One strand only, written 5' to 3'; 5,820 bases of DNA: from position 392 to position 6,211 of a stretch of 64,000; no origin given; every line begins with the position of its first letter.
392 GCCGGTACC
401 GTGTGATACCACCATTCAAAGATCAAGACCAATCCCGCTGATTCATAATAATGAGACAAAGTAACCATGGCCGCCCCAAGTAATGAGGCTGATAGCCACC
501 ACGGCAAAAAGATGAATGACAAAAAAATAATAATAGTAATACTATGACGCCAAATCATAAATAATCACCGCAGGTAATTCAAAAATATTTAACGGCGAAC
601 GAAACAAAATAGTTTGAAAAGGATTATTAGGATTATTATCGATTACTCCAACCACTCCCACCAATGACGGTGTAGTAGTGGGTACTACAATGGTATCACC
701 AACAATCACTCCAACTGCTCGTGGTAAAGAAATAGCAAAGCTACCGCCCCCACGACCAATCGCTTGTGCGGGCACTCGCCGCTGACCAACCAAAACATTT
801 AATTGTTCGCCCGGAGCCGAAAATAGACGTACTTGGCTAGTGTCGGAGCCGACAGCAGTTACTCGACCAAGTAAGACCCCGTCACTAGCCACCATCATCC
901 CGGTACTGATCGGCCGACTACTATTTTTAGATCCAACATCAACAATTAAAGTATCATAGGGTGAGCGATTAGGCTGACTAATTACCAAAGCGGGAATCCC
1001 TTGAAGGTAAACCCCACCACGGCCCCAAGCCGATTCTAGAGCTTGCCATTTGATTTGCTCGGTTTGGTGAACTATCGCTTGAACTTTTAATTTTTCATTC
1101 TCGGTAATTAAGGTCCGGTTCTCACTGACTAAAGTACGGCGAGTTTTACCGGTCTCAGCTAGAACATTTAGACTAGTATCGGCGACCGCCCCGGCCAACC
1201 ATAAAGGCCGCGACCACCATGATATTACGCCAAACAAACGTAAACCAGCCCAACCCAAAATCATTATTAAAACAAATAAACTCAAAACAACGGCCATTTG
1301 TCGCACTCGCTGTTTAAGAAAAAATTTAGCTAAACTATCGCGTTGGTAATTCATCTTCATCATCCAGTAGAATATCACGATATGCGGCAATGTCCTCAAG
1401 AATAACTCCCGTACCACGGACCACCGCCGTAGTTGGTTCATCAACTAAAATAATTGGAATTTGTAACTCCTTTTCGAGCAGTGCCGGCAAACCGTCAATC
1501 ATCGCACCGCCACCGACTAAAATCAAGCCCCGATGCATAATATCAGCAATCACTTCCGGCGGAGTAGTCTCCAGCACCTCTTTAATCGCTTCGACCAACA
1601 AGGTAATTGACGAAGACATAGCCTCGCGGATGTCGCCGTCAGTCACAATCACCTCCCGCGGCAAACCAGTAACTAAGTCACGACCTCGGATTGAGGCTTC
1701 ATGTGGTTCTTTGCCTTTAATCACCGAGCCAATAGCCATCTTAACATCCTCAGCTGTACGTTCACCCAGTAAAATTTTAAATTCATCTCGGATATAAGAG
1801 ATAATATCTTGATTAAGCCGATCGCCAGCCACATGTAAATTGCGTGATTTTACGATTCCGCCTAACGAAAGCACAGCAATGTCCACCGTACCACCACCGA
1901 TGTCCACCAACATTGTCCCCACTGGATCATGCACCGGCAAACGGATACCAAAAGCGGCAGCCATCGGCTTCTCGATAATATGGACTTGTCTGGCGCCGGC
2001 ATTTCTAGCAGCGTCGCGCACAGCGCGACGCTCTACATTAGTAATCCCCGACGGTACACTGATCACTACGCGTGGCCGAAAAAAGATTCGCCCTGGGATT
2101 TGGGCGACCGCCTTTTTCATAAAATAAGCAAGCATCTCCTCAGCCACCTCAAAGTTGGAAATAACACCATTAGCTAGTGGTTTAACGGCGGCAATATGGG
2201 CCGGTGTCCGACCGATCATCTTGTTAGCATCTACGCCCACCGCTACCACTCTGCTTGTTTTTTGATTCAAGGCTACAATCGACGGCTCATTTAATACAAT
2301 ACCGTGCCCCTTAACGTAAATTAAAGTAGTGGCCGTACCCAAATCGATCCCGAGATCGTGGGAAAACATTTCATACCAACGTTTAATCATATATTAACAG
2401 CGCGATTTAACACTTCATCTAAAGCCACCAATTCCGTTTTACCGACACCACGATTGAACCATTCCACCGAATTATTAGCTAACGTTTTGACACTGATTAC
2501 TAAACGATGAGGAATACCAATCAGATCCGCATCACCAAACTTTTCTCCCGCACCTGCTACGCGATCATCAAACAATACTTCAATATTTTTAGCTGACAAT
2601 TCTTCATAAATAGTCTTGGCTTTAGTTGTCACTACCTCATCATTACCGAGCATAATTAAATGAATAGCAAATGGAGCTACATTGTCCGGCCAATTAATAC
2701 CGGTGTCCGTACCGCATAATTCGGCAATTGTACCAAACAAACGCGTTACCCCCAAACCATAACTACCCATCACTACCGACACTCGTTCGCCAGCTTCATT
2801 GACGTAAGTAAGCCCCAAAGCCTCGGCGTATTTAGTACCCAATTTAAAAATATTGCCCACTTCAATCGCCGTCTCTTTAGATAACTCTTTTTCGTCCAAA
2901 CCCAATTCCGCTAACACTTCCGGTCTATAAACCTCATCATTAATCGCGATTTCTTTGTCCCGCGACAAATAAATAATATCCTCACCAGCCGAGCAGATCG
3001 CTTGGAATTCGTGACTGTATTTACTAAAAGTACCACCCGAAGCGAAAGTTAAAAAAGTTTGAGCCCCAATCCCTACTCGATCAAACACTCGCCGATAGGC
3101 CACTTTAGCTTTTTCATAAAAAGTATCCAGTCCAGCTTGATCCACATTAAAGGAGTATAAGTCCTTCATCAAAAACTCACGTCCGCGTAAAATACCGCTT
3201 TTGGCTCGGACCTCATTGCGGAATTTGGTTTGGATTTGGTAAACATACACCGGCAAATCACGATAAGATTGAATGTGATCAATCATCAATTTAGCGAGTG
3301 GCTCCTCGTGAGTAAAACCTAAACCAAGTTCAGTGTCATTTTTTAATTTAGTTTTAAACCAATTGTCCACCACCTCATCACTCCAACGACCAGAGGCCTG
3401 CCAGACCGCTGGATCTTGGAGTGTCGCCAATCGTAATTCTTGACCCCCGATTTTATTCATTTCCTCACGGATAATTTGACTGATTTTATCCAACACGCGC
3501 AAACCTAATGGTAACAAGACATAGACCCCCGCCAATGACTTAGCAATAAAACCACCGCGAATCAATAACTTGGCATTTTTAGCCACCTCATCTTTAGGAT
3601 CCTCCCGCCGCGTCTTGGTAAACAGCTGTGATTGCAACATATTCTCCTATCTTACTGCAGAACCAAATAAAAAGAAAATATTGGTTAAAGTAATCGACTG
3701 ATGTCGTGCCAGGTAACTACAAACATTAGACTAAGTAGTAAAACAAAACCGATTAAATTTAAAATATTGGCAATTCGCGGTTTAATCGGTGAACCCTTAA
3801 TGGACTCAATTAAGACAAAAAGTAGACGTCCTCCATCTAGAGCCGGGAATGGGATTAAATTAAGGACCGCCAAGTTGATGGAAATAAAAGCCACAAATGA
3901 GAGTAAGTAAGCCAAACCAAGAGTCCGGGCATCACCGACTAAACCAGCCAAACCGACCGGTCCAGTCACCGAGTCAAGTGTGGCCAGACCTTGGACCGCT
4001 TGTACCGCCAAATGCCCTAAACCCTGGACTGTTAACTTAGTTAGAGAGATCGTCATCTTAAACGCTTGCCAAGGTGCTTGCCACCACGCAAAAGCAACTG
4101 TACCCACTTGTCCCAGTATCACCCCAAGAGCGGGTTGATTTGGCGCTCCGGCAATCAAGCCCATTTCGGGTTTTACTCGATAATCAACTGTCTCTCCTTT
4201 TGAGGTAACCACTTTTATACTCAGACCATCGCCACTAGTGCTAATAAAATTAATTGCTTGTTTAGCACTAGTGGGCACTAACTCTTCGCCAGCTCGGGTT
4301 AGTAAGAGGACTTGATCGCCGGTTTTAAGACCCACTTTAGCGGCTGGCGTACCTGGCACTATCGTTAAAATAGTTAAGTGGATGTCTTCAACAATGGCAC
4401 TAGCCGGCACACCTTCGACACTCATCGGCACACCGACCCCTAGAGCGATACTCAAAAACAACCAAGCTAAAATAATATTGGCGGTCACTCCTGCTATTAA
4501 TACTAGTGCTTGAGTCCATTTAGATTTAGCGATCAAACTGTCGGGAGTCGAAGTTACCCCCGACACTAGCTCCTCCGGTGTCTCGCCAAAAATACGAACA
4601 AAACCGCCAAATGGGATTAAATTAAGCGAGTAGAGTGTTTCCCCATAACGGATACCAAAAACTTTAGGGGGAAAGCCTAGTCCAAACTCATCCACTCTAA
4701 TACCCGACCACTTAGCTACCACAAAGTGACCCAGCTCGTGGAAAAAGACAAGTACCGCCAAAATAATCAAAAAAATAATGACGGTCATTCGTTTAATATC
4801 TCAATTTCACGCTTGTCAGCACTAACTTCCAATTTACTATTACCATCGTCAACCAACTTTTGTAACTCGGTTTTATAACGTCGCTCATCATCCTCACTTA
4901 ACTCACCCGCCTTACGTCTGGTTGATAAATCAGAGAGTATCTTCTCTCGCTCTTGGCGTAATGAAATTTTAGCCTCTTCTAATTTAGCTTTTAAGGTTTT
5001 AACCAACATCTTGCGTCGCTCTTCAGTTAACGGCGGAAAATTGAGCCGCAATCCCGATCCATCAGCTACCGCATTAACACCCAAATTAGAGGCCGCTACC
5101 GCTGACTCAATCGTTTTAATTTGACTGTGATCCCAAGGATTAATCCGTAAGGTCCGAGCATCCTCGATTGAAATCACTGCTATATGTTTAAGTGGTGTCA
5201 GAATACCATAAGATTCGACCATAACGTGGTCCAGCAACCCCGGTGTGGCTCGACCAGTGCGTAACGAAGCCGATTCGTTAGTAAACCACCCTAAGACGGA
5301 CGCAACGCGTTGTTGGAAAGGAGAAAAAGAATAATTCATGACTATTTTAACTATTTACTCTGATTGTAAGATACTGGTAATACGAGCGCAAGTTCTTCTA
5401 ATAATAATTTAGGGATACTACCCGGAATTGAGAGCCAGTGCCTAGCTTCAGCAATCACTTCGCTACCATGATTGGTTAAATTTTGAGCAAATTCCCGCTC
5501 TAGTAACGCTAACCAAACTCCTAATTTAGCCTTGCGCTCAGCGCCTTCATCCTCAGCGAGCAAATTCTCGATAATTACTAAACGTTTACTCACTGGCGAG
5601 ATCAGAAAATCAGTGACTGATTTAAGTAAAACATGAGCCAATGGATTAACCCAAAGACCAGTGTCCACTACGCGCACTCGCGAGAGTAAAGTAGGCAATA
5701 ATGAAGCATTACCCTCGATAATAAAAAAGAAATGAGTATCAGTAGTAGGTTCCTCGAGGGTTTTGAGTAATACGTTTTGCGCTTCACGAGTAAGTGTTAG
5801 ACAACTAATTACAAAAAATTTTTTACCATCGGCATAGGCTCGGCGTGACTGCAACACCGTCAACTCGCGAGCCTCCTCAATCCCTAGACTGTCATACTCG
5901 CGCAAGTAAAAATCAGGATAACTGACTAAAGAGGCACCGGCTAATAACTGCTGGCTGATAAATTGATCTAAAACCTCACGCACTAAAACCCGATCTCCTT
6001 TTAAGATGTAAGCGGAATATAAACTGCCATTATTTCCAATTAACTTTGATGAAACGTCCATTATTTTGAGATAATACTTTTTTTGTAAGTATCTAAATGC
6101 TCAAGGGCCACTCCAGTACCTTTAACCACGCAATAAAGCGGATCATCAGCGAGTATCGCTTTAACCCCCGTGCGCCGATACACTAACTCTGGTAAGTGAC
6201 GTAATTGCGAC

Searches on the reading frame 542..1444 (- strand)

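Call 35: search_protein_families(library=pfam, proteins=[window:542-1444:-], max_evalue=0.0001)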
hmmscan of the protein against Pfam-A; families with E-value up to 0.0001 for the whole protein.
window:542-1444:- (300 aa): 1 family
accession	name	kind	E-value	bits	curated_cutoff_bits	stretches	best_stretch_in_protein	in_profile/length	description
PF04085.20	MreC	-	1.8e-12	47.7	28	1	154-295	1-145/147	Rod shape-determining protein MreC, barrel core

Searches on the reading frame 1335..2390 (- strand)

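Call 35: search_protein_families(library=pfam, proteins=[window:1335-2390:-], max_evalue=0.0001)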
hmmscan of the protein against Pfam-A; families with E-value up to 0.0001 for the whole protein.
window:1335-2390:- (351 aa): 5 families
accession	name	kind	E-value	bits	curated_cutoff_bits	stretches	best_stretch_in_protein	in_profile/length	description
PF06723.19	MreB_Mbl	-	1.4e-129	432.1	27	1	11-336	2-324/327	MreB/Mbl protein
PF00012.26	HSP70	-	1.3e-13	50.5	20.6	1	107-207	135-241/599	Hsp70 protein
PF14450.12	FtsA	-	2.2e-11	44.6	31.8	1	160-315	1-108/127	Cell division protein FtsA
PF00022.25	Actin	-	1.3e-05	24.4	27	0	36-203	31-190/410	Actin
PF11104.14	PilM_2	-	3.9e-05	23.2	27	0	289-318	278-307/340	Type IV pilus assembly protein PilM;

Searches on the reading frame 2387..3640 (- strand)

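Call 7: search_protein_families(library=pfam, proteins=[window:2387-3640:-], max_evalue=0.00001)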
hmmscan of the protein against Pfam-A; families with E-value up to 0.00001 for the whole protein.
window:2387-3640:- (417 aa): 2 families
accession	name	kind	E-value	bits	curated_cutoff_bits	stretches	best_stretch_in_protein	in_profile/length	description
PF00587.30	tRNA-synt_2b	-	6.8e-31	108.1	29.3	1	95-307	1-177/179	tRNA synthetase class II core domain (G, H, P, S and T)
PF03129.25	HGTP_anticodon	-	9e-14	51.8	21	1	328-413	4-90/94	Anticodon binding domain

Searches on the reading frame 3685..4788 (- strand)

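Call 35: search_protein_families(library=pfam, proteins=[window:3685-4788:-], max_evalue=0.0001)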
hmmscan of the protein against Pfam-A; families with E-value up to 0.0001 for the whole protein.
window:3685-4788:- (367 aa): 1 family
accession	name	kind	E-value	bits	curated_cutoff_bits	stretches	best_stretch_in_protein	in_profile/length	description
PF02163.28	Peptidase_M50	-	1.1e-54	185.6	27.2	1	6-354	2-221/221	Peptidase family M50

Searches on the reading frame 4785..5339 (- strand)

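Call 35: search_protein_families(library=pfam, proteins=[window:4785-5339:-], max_evalue=0.0001)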
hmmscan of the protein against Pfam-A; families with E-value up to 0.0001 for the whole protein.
window:4785-5339:- (184 aa): 1 family
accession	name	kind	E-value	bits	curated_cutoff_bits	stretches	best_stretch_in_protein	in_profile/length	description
PF01765.24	RRF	-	5.6e-51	173.1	29.7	1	20-182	2-164/164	Ribosome recycling factor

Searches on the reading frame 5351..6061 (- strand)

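Call 35: search_protein_families(library=pfam, proteins=[window:5351-6061:-], max_evalue=0.0001)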
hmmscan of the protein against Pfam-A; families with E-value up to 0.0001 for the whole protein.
window:5351-6061:- (236 aa): 1 family
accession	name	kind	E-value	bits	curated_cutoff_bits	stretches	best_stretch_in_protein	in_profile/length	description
PF13177.12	DNA_pol3_delta2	-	1.3e-14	55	27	1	55-133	77-156/161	DNA polymerase III, delta subunit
